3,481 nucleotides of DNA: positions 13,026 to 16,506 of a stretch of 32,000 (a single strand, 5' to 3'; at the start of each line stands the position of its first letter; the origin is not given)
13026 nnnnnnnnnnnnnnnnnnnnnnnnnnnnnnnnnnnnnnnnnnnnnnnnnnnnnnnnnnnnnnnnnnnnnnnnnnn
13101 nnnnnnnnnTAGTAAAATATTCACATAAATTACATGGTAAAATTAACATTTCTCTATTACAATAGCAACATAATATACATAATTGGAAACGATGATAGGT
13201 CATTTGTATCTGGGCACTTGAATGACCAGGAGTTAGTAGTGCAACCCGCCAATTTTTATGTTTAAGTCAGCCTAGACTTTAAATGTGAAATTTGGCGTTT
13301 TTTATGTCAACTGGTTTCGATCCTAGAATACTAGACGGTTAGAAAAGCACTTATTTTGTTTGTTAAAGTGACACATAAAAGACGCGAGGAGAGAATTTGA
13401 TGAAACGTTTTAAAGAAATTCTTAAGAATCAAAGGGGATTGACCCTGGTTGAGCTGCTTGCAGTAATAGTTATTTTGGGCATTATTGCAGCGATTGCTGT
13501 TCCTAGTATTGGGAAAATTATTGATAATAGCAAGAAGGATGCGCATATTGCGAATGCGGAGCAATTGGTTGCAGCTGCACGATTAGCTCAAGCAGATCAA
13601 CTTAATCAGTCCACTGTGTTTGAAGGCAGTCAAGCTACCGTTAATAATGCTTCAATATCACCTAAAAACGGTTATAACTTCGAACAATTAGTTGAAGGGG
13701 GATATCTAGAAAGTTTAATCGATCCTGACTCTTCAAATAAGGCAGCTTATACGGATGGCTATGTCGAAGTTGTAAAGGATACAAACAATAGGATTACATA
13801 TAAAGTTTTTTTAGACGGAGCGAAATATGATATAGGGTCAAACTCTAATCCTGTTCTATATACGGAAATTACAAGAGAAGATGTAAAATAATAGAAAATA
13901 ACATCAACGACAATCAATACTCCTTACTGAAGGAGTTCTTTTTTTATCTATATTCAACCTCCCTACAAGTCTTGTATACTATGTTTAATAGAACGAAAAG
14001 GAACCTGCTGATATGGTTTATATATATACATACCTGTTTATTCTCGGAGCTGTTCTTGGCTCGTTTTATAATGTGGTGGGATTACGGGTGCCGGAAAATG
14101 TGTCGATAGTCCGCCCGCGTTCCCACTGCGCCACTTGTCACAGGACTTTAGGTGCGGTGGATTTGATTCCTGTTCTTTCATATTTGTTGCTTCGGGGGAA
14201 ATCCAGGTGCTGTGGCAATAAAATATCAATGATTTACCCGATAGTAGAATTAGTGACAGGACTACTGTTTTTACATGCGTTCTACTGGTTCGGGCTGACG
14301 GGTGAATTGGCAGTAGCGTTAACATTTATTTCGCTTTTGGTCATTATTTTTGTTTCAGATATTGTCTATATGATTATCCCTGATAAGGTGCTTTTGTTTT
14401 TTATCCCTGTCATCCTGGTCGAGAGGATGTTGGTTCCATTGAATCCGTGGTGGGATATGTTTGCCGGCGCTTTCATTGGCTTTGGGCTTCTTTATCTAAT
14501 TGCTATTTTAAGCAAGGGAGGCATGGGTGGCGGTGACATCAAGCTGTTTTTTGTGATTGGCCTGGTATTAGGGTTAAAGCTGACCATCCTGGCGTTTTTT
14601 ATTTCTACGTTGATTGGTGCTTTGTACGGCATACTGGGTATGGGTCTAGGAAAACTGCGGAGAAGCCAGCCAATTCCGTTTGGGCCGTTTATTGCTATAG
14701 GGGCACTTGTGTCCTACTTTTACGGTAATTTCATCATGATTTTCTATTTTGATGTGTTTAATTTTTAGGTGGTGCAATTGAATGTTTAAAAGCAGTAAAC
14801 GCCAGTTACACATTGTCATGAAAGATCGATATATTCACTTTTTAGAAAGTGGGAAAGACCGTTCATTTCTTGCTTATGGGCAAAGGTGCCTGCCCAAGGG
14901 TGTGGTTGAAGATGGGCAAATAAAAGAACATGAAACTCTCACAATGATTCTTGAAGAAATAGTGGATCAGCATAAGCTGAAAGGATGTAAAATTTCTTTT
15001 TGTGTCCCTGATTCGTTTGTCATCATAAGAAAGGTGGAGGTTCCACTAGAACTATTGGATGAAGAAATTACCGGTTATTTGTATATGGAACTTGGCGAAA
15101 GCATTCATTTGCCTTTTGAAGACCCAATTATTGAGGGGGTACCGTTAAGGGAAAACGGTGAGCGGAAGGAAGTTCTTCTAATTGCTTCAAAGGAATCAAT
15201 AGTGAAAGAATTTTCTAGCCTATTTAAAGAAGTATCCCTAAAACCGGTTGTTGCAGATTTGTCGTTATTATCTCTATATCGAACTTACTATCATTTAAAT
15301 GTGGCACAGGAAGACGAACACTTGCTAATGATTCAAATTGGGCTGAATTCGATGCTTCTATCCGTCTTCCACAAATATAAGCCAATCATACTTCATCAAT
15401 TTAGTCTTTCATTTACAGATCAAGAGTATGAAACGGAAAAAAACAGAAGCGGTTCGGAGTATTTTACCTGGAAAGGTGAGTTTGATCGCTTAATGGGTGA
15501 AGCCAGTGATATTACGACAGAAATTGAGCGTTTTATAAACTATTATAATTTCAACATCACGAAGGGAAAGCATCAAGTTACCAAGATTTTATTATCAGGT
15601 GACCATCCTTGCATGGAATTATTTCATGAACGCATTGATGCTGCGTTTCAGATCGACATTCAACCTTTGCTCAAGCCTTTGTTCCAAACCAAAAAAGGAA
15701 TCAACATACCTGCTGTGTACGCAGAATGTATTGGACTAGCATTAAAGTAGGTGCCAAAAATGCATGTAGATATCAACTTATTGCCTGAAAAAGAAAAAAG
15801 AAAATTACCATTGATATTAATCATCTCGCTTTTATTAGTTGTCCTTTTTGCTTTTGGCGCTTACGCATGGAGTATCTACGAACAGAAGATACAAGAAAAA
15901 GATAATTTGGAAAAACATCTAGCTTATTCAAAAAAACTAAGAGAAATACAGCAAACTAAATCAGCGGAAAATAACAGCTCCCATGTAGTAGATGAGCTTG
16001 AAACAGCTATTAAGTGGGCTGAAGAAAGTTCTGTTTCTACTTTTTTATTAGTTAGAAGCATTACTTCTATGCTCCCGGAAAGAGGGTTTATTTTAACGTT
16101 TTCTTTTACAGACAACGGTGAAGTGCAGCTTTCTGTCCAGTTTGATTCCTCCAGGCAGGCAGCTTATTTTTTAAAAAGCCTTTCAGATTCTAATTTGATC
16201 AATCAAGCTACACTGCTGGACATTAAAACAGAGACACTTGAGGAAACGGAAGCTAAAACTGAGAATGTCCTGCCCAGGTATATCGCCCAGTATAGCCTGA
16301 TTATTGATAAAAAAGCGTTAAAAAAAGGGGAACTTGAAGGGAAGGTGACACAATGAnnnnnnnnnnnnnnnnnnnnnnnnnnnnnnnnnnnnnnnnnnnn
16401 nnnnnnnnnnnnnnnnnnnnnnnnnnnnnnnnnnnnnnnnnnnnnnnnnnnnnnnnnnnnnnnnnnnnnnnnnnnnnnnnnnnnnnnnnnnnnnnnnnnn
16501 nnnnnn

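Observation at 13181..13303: Class II c-di-GMP riboswitch with an overlapping terminator gates the major type IV pilin gene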

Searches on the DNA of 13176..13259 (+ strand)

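Call 59: build_rna_model(alignment_id=A1, structure=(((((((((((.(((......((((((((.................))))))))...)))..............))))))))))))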
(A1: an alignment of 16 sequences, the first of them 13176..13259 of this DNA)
Model R1 built from alignment A1 (16 sequences, 85 columns); structure: as given.
model positions 84; base pairs 22; branch points 0; effective number of sequences 2.23; information 0.677 bits per position. Calibrated on 0.2 Mb of random sequence (short: E-values are rough).
structure used (alignment columns):
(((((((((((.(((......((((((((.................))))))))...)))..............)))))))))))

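Call 61: search_with_rna_model(model_id=R1, sources=[L032, L033, L034, L035, L036, L037, L038, L039, L040, L041, L042, L043, L044, L045, L046, L047, L048, L049, L050, L051, L052, L053, L054, L055, L056, L057, L058, L059, L060, L061, L062, L063, L064, L065, L066, L067, L068, L069, L070, L071, L072, L073, L074, L075, L076, L077, L078, L079, L080, L081, L082, L083, L084, L085, L086, L087, L088, L089, L090, L091, L092, L093, L094, L095, L096, L097, L098, L099, L100, L101, L102, L103, L104, L105, L106, L107, L108, L109, L110, L111, L112, L113, L114, L115, L116, L117, L118, L119, L120, L121, L122, L123, L124, L125, L126, L127, L128, L129, L130, L131], max_evalue=0.001, make_alignment=true)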
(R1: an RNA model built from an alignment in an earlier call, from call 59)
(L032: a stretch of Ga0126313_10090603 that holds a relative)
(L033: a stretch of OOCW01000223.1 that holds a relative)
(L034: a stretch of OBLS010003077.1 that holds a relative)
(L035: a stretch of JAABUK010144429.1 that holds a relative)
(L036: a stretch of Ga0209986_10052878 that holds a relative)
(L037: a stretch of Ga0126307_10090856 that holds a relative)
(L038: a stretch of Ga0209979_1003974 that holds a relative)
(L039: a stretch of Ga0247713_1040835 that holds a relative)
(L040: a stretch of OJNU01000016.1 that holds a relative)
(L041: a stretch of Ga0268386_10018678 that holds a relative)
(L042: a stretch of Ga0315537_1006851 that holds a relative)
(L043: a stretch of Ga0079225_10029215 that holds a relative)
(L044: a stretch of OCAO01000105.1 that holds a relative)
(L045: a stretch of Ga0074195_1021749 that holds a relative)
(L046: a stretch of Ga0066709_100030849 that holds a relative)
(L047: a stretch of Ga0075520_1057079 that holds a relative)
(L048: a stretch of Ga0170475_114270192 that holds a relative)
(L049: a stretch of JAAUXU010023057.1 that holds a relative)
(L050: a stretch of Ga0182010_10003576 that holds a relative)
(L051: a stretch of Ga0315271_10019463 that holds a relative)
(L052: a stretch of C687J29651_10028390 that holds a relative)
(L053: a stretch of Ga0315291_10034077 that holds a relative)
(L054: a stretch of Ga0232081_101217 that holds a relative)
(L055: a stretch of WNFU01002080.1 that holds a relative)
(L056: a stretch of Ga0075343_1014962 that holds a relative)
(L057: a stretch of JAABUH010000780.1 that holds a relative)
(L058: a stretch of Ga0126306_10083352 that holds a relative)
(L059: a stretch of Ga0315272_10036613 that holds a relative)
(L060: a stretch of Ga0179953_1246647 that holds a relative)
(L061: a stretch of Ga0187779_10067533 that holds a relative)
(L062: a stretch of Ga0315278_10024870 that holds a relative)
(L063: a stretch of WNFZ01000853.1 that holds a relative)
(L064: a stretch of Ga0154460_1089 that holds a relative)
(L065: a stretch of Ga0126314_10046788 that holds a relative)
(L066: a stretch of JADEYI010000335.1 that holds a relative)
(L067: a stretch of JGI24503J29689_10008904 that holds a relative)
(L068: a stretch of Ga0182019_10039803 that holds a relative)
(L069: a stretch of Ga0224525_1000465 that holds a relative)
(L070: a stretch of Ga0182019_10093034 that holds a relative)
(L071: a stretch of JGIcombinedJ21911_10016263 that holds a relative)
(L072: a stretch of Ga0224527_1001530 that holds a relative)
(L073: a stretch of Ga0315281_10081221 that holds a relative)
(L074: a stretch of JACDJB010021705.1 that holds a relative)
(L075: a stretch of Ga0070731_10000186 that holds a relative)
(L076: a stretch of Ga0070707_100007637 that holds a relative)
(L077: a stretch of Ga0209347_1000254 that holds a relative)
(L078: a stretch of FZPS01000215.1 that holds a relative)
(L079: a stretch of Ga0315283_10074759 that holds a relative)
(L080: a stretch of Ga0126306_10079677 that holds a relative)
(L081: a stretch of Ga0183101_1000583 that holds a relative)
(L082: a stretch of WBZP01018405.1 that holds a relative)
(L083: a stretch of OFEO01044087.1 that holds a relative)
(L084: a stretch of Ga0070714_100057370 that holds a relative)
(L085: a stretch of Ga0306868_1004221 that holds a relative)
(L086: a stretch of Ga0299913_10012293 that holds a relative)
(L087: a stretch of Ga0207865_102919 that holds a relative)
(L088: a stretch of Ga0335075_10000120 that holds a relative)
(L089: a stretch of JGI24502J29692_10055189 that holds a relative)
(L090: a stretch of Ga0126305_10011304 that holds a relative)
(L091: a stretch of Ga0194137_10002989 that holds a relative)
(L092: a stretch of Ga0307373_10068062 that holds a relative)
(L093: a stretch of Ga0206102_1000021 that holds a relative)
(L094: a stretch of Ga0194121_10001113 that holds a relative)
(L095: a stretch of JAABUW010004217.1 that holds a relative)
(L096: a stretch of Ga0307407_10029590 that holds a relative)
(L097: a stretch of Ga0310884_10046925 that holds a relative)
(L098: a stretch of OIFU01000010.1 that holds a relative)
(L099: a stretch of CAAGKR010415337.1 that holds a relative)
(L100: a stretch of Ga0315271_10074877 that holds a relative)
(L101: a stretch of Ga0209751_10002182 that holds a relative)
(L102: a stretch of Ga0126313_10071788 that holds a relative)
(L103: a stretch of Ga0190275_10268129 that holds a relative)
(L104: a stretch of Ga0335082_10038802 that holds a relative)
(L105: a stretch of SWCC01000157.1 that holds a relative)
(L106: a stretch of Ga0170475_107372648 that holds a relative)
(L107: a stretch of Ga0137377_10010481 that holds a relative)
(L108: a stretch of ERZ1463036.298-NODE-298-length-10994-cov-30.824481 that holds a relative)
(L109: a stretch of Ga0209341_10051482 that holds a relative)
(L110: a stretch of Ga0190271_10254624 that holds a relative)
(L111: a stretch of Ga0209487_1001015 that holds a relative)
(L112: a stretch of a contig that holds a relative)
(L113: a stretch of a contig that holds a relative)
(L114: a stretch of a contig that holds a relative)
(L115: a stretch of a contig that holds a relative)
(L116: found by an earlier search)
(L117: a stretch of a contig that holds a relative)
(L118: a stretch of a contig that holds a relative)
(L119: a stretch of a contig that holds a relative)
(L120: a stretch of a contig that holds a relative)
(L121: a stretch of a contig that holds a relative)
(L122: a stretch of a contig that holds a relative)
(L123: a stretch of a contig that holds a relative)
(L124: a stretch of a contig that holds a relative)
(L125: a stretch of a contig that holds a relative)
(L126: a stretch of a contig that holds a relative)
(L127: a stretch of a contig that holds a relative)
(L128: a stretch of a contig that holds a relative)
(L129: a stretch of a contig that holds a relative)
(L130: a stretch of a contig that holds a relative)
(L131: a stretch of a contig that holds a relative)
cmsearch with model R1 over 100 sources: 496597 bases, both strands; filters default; matches with E-value up to 0.001: 95.
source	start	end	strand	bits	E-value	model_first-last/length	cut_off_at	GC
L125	2177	2260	+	82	6.7e-25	1-84/84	no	0.33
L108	6690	6773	-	79.8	4e-24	1-84/84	no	0.35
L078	137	220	-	77.8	2e-23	1-84/84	no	0.46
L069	7931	8014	-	77.4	2.8e-23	1-84/84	no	0.29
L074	1857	1941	+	77.3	3e-23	1-84/84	no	0.46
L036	1512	1596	-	76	8.5e-23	1-84/84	no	0.4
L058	1551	1634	-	75.4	1.4e-22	1-84/84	no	0.52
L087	132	216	+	72.3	1.7e-21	1-84/84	no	0.48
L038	6258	6342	-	72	2.2e-21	1-84/84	no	0.4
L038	11172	11256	-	72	2.2e-21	1-84/84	no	0.4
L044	97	178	-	71.7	2.6e-21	1-84/84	no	0.34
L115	580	663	-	71.1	4.4e-21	1-84/84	no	0.48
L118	3456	3539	+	71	4.6e-21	1-84/84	no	0.45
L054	4528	4611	-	70.2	9e-21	1-84/84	no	0.63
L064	1539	1622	+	69.8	1.2e-20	1-84/84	no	0.36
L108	6540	6620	-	68.4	3.8e-20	1-84/84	no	0.37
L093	8349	8432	-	68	5.3e-20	1-84/84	no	0.52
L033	5627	5711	+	67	1.2e-19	1-84/84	no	0.31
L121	935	1019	+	66.1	2.6e-19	1-84/84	no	0.28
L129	1526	1607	-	65.9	3e-19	1-84/84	no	0.35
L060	1336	1419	-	65.7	3.5e-19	1-84/84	no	0.49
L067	916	999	+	64.4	9.7e-19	1-84/84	no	0.48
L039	2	74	+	63.9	1.4e-18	1-84/84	no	0.41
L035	97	180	+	63.8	1.6e-18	1-84/84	no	0.58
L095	224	307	+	63.4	2.2e-18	1-84/84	no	0.52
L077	1487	1552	+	62.4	4.8e-18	10-75/84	no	0.64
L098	6072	6157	+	62.1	6e-18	1-84/84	no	0.31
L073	695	778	-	61.6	9.6e-18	1-84/84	no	0.63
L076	5948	6031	+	61.1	1.4e-17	1-84/84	no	0.61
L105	2968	3051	+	60.8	1.8e-17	1-84/84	no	0.38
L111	8559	8648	+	60.1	3.3e-17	1-84/84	no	0.42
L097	1671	1752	-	59.1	6.8e-17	1-84/84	no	0.62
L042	306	392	+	59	7.6e-17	1-84/84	no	0.4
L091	3217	3300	-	58.6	1.1e-16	1-84/84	no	0.38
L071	1726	1811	-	57.5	2.6e-16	1-84/84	no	0.6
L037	2277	2362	+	57.5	2.6e-16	1-84/84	no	0.55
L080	858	943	-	57.5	2.6e-16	1-84/84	no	0.55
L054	4394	4477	-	57.2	3.2e-16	1-84/84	no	0.62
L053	3897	3980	+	56.9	4.2e-16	1-84/84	no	0.63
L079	993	1077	-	56.6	5.5e-16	1-84/84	no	0.64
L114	3006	3089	-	56.2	7.2e-16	1-84/84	no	0.61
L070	16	100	+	55.7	1.1e-15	1-84/84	no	0.64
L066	2162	2245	-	55.7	1.1e-15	1-84/84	no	0.62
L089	213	295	+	55.5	1.3e-15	1-84/84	no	0.54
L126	644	713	+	55.3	1.5e-15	9-76/84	no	0.67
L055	5385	5467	+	54.8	2.2e-15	1-84/84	no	0.6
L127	6461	6543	-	54.8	2.2e-15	1-84/84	no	0.6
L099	901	984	+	54.7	2.5e-15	1-84/84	no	0.58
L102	1439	1522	+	54.4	3.1e-15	1-84/84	no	0.61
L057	356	437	+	53.5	6.2e-15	1-84/84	no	0.61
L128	598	681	+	53.4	6.9e-15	1-84/84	no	0.63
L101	1041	1124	-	53.3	7.5e-15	1-84/84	no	0.61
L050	7344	7413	+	53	9.5e-15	9-76/84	no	0.66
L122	2218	2287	+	53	9.5e-15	9-76/84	no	0.66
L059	1060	1143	+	52.7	1.3e-14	1-84/84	no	0.62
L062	867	950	-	52.7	1.3e-14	1-84/84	no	0.62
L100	1580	1663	-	52.7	1.3e-14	1-84/84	no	0.62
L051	1890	1969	+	52.6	1.3e-14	1-84/84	no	0.64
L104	973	1056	-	52.4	1.5e-14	1-84/84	no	0.61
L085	5336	5417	-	52.4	1.5e-14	1-84/84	no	0.43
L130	526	609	+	51.5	3.3e-14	1-84/84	no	0.63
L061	1965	2049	-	51.2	4.2e-14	1-84/84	no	0.62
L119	357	442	+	50.9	5.2e-14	1-84/84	no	0.53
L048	55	140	+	50.2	8.8e-14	1-84/84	no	0.62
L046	223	306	-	50.2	9.1e-14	1-84/84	no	0.58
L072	6522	6607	-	49.7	1.4e-13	1-84/84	no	0.42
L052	1764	1846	-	49.6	1.5e-13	1-84/84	no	0.67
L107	4655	4739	+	49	2.5e-13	1-84/84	no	0.61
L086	6183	6252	+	48.9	2.7e-13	8-77/84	no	0.67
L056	1072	1156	-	48.7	3.1e-13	1-84/84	no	0.61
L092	2556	2638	-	48.5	3.5e-13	1-84/84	no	0.63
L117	4618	4684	+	48.3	4.4e-13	10-75/84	no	0.72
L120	828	910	-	47.6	7.7e-13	1-84/84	no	0.49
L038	6681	6763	+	46.7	1.6e-12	1-84/84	no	0.37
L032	997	1086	-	45.8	3.2e-12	1-84/84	no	0.52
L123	4874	4941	-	45.2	5.3e-12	9-76/84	no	0.65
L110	1146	1231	+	45.2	5.3e-12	1-84/84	no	0.63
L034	6284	6370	+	44.9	6.5e-12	1-84/84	no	0.62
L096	20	106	-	44.9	6.5e-12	1-84/84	no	0.62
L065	2015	2104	+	44.7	7.9e-12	1-84/84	no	0.63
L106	28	112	+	44.5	9.2e-12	1-84/84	no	0.65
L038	6887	6970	+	44.4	9.9e-12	1-84/84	no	0.37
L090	1530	1617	+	43.9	1.5e-11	1-84/84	no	0.62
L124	1763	1831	-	43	3.2e-11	16-84/84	5'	0.57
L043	2594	2676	-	42.1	6.1e-11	1-84/84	no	0.52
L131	4638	4722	+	41.8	8.1e-11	1-84/84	no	0.59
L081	1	58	+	41.1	1.4e-10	27-84/84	5'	0.31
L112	655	745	+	40.3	2.8e-10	1-84/84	no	0.63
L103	1086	1173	+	39.5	5.1e-10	1-84/84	no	0.65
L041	3055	3139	-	38.5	1.2e-09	1-84/84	no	0.6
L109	2861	2926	-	37.9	1.8e-09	11-74/84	no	0.64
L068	2613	2674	-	37.6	2.4e-09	25-84/84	5'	0.63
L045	1983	2067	+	36.5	5.8e-09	1-84/84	no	0.51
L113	1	57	+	34.5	2.9e-08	29-84/84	5'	0.47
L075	5125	5207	+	29.5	1.7e-06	1-84/84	no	0.6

Alignment A5: 95 matches aligned to the model, 117 columns, each read 5' to 3' on its own strand. Consensus structure (alignment columns), stored with it:
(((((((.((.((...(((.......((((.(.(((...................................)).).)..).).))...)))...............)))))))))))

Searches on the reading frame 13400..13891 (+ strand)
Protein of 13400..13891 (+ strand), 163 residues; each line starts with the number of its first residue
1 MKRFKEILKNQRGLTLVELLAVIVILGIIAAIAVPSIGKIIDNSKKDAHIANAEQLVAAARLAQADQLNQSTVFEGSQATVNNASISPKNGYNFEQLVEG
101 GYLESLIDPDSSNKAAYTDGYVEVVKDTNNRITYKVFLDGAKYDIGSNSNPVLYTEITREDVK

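Call 7: search_protein_families(library=pfam, proteins=[window:13400-13891:+])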
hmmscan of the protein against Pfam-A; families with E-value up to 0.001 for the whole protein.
window:13400-13891:+ (163 aa): 1 family
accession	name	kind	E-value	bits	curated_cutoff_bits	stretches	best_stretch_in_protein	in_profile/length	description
PF07963.17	N_methyl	-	2.4e-08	33.6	21.2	1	9-34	2-27/27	Prokaryotic N-terminal methylation motif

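Call 46: search_solved_structures(query=window:13400-13888:+, max_evalue=1)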
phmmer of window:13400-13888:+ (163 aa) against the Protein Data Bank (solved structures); distinct sequences matched with E-value up to 1: 20.
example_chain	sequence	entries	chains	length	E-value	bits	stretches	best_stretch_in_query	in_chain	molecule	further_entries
8pfb_G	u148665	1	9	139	1.6e-07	34.7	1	15-132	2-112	Type IV pilin PilE1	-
7tgg_A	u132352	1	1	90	3.1e-06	30.5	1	6-66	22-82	Geopilin domain 1 protein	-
9egp_A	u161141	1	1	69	5.7e-06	29.7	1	7-39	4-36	Geopilin domain 1 protein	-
5wda_A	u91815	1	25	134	1e-05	28.9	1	15-112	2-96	General secretion pathway protein G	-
9laa_A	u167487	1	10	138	0.0003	24.1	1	7-53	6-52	Type IV pilin protein PilA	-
9lab_B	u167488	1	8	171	0.00081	22.7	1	8-46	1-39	MSHA major pilin subunit MshA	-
6xxe_A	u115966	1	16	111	0.00086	22.6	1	15-67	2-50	Uncharacterized protein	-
8qqj_J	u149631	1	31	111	0.00099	22.4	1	15-66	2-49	Type IV narrow pilus major component PilA5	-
2m7g_A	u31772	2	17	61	0.0019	21.5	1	15-66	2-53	Geopilin domain 1 protein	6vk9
8tj2_C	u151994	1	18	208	0.0025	21.1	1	15-61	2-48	Type IV major pilin protein PilA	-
1oqw_A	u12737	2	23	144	0.011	19.1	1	15-57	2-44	Fimbrial protein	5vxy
8tob_GA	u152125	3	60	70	0.016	18.5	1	15-46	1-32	Fimbrial protein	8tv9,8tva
8tum_e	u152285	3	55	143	0.019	18.2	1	15-56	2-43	Type IV major pilin protein PilA | Pilin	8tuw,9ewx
3sok_A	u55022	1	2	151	0.036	17.3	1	15-54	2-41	Fimbrial protein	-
9xnc_G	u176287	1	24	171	0.12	15.6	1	13-73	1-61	Bacteria pilus (like)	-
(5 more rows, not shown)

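Call 47: search_protein_families(library=ncbifam, proteins=[window:13400-13888:+], max_evalue=0.001)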
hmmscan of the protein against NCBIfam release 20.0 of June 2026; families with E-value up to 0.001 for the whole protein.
window:13400-13888:+ (163 aa): 8 families
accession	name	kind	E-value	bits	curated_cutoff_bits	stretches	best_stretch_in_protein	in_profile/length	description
TIGR01710.1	typeII_sec_gspG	equivalog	1e-09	38.5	88.85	1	12-106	1-90/134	type II secretion system major pseudopilin GspG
NF041775.1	typeIV_PilA_Myxo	equivalog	1.7e-07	31.4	400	1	10-61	9-60/214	type IV pilin protein PilA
TIGR02532.1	IV_pilin_GFxxxE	domain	3.9e-07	29.6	16.3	1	11-34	1-24/24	prepilin-type N-terminal cleavage/methylation domain-containing protein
TIGR01708.2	typeII_sec_gspH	equivalog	2.1e-06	27.9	80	1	11-65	1-52/169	type II secretion system minor pseudopilin GspH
NF007862.0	PRK10574.1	equivalog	7.6e-06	26.1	138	1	9-42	2-35/145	prepilin peptidase-dependent pilin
NF041013.1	T4P_ComGE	equivalog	0.00016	21.7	49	1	9-69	1-61/83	competence type IV pilus minor pilin ComGE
NF040999.1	pilin_ComGC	equivalog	0.00061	19.9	75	0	12-57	2-47/84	competence type IV pilus major pilin ComGC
TIGR02596.1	TIGR02596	subfamily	0.00099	19.2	70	0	15-66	2-54/196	Verru_Chthon cassette protein D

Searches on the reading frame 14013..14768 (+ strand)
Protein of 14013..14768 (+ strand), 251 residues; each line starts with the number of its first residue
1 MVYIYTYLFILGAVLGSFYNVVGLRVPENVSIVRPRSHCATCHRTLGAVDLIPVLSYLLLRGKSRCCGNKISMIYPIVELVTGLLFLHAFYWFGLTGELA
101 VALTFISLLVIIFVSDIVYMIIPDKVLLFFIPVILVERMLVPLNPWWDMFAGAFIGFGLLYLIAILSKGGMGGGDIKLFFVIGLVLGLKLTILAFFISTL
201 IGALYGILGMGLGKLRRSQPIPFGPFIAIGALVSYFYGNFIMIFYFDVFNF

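Call 7: search_protein_families(library=pfam, proteins=[window:14013-14768:+])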
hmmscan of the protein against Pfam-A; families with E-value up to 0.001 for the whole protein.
window:14013-14768:+ (251 aa): 2 families
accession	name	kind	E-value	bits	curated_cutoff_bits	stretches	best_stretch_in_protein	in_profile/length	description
PF06750.18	A24_N_bact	-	1e-32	112.4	23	1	10-92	1-83/84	Bacterial Peptidase A24 N-terminal domain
PF01478.23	Peptidase_A24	-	4e-21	75.9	26.5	1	104-207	2-104/104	Type IV leader peptidase family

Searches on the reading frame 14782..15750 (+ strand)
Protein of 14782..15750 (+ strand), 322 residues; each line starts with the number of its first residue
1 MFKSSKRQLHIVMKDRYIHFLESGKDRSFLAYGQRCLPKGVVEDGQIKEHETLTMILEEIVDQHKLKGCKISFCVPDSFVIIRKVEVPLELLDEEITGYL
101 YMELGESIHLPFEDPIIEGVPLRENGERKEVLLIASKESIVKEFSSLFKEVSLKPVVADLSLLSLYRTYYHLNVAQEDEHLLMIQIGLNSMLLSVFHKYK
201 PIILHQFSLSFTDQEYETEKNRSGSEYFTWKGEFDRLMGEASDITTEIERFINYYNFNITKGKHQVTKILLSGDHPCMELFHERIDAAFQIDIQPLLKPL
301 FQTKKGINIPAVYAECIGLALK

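Call 7: search_protein_families(library=pfam, proteins=[window:14782-15750:+])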
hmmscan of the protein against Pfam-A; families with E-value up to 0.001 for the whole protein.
window:14782-15750:+ (322 aa): 1 family
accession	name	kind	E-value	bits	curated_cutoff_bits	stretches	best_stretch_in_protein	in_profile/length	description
PF11104.14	PilM_2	-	7.9e-17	61.6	27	1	31-203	25-204/340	Type IV pilus assembly protein PilM;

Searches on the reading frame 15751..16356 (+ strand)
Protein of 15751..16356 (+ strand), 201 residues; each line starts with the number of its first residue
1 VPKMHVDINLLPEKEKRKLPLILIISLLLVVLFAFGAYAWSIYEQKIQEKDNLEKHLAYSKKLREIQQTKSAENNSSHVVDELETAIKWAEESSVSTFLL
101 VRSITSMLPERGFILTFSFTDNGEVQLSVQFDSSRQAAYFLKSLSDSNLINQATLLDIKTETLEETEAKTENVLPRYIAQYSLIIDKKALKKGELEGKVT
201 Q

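Call 7: search_protein_families(library=pfam, proteins=[window:15751-16356:+])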
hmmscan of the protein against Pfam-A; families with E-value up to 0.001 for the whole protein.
window:15751-16356:+ (201 aa): 0 families

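Call 44: search_protein_families(library=pfam, proteins=[window:15751-16356:+], max_evalue=0.01)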
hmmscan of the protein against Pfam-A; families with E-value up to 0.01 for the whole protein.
window:15751-16356:+ (201 aa): 0 families

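Call 47: search_protein_families(library=ncbifam, proteins=[window:15751-16353:+], max_evalue=0.001)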
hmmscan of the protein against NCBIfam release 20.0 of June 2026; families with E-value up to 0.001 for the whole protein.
window:15751-16353:+ (201 aa): 1 family
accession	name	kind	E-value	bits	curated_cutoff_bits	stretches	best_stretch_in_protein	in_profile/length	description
NF007800.0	PRK10506.1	equivalog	0.00094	19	158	0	22-89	16-79/163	prepilin peptidase-dependent protein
